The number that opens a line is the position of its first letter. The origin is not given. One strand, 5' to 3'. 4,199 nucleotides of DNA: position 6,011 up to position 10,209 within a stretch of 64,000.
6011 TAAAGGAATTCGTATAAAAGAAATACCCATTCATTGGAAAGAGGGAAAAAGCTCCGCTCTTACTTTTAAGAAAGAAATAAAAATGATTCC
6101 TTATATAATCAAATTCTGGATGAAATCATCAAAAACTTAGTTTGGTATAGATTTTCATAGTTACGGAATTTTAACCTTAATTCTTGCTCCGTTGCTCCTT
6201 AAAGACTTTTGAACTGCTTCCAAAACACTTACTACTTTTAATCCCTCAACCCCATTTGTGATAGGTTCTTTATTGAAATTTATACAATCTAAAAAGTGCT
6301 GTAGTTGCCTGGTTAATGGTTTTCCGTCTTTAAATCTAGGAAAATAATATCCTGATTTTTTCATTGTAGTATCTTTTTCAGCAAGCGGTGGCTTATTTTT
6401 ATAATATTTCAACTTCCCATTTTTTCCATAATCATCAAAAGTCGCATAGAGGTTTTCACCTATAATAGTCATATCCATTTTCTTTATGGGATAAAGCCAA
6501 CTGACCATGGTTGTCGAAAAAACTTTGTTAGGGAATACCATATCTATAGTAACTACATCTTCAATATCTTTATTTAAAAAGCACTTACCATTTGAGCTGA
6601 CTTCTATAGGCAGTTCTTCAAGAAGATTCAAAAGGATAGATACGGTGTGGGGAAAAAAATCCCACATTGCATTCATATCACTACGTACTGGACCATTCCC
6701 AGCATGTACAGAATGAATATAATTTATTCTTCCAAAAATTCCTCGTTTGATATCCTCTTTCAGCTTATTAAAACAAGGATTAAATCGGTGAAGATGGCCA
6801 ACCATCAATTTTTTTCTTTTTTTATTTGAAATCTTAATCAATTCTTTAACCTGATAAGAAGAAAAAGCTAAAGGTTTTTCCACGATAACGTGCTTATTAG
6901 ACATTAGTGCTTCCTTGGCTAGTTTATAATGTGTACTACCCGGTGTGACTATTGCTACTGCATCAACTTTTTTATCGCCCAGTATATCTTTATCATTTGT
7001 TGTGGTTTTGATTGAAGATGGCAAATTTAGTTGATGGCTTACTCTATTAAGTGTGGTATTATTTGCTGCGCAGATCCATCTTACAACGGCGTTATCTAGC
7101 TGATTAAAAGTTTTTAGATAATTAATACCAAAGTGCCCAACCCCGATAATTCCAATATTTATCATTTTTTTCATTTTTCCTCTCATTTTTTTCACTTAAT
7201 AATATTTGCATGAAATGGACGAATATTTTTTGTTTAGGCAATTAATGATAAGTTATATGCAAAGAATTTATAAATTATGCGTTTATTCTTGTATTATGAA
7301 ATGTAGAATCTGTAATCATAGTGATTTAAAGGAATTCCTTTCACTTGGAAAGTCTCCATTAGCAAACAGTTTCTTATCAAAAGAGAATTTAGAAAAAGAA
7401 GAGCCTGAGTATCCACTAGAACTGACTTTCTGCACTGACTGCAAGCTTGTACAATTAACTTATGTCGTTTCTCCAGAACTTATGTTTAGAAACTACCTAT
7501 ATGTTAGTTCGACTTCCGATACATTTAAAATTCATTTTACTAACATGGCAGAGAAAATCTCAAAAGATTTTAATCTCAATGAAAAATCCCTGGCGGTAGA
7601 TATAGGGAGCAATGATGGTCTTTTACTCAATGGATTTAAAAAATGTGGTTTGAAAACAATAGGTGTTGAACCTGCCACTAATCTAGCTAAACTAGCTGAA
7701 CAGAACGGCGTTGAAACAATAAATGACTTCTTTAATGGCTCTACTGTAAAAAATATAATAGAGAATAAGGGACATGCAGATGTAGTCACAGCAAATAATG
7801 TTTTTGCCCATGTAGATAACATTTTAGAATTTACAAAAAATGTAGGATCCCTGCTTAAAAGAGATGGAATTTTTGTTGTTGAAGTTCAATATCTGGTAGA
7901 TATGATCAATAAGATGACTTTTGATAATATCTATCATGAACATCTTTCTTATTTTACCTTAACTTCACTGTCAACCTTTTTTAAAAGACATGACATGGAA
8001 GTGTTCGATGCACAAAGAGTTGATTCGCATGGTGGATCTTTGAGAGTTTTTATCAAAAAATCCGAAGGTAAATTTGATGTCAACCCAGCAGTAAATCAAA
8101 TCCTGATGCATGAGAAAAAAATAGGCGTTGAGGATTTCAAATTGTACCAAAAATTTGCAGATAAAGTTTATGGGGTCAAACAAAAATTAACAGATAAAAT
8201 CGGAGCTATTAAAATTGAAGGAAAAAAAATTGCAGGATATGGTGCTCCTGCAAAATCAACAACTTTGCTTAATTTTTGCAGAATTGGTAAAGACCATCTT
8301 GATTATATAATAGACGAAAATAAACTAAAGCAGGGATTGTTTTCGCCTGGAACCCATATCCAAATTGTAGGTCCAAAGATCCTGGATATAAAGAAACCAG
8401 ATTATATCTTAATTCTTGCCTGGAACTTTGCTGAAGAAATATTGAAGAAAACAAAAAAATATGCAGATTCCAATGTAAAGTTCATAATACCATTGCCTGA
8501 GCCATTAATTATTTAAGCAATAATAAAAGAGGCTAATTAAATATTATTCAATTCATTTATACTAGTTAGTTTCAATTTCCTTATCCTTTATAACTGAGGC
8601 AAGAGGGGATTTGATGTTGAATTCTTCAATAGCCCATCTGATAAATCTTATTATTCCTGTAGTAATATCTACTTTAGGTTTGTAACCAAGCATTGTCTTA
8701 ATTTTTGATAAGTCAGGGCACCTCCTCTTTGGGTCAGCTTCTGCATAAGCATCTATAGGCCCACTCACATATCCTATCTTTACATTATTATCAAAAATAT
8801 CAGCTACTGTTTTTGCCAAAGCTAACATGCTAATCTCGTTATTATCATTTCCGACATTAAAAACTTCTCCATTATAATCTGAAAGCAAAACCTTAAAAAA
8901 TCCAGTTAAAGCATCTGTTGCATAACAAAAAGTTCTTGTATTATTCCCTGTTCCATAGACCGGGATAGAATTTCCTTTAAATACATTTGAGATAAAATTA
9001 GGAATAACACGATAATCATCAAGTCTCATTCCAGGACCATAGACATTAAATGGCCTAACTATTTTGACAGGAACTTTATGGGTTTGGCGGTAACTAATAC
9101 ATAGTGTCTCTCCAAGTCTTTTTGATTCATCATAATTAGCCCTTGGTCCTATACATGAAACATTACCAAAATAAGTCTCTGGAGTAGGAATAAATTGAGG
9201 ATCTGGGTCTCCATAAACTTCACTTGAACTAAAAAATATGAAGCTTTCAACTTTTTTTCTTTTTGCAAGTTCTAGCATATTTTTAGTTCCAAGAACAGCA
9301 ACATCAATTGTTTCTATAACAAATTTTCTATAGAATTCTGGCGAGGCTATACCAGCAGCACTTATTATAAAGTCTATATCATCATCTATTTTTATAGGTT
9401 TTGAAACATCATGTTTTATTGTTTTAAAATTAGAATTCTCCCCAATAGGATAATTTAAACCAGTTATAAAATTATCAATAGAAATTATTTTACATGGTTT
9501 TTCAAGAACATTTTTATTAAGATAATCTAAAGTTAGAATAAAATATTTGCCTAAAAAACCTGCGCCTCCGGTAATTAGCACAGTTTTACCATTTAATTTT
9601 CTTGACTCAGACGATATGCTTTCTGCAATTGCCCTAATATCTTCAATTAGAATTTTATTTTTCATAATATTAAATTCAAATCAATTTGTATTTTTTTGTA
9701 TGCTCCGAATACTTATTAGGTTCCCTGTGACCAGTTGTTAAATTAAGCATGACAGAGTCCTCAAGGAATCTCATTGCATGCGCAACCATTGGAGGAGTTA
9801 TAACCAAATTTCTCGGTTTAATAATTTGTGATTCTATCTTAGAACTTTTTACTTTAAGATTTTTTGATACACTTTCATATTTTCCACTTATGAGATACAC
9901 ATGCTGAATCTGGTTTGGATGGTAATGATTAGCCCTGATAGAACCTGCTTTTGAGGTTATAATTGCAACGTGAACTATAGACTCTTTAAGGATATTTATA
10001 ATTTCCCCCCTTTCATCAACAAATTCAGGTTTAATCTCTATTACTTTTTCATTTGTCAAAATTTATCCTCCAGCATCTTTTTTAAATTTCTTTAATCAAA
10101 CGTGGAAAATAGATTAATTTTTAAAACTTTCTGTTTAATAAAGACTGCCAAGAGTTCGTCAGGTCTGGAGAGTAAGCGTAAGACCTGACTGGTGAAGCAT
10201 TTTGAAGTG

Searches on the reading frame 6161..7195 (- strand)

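Call 31: search_protein_families(library=pfam, proteins=[window:6161-7195:-], max_evalue=0.001)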
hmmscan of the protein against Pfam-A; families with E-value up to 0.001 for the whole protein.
window:6161-7195:- (344 aa): 3 families
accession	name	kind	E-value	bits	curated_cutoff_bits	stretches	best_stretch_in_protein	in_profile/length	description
PF01408.29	GFO_IDH_MocA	-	3.7e-24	86.1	24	1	12-134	1-120/120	Oxidoreductase family, NAD-binding Rossmann fold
PF22725.1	GFO_IDH_MocA_C3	-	8.3e-10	39.2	27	1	142-248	1-120/124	GFO/IDH/MocA C-terminal domain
PF02894.22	GFO_IDH_MocA_C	-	2.3e-09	37.8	22.9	1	146-338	1-215/218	Oxidoreductase family, C-terminal alpha/beta domain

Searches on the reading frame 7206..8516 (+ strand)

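Call 9: search_protein_families(library=pfam, proteins=[window:7206-8516:+], max_evalue=0.001)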
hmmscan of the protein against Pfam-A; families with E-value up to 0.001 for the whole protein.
window:7206-8516:+ (436 aa): 6 families
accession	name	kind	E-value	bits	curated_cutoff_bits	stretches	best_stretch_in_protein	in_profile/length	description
PF08484.17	Methyltransf_14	-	7.2e-54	182.3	23.5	1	274-431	2-160/160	C-methyltransferase C-terminal domain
PF08421.16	Methyltransf_13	-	2e-24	85.9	31.3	1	33-94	1-62/62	Putative zinc binding domain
PF13489.12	Methyltransf_23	-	6.8e-18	65.4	27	1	124-266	20-161/164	Methyltransferase domain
PF08242.18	Methyltransf_12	-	1.7e-09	38.7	30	1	131-223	1-98/98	Methyltransferase domain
PF08241.18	Methyltransf_11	-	1.2e-07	32.7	21.2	1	131-225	1-95/95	Methyltransferase domain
PF13649.12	Methyltransf_25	-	0.00092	20.3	27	0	131-221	2-97/97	Methyltransferase domain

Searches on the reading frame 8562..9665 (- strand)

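Call 31: search_protein_families(library=pfam, proteins=[window:8562-9665:-], max_evalue=0.001)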
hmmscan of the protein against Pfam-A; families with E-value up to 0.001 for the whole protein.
window:8562-9665:- (367 aa): 5 families
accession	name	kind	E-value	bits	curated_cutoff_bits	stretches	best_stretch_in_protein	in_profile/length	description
PF01370.27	Epimerase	-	1.4e-43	149.4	20.9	1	29-272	1-240/240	NAD dependent epimerase/dehydratase family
PF16363.11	GDP_Man_Dehyd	-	2.1e-33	116.7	27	1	30-338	1-329/332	GDP-mannose 4,6 dehydratase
PF01073.25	3Beta_HSD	-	1.1e-13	51.4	22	1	30-249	1-218/280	3-beta hydroxysteroid dehydrogenase/isomerase family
PF07993.18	NAD_binding_4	-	2.1e-12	47.2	20.1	1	95-211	87-213/258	Male sterility protein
PF02719.21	Polysacc_synt_2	-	1.2e-07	31.6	20.2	0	82-147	58-128/293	Polysaccharide biosynthesis protein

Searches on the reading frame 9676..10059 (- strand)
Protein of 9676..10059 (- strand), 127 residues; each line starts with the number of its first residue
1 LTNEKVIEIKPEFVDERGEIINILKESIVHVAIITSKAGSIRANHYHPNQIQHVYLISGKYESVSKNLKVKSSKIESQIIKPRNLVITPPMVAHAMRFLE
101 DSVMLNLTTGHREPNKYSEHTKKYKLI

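Call 31: search_protein_families(library=pfam, proteins=[window:9676-10059:-], max_evalue=0.001)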
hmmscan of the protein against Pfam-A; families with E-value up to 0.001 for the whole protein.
window:9676-10059:- (127 aa): 3 families
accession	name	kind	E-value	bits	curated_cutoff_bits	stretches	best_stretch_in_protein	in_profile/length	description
PF14667.12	Polysacc_synt_C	-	3.8e-07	30.7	28.7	1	14-104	2-93/111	Polysaccharide biosynthesis C-terminal domain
PF07883.17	Cupin_2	-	0.00028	21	27.2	1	37-102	6-62/70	Cupin domain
PF00190.28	Cupin_1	-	0.00041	20.4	22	1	23-97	27-100/151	Cupin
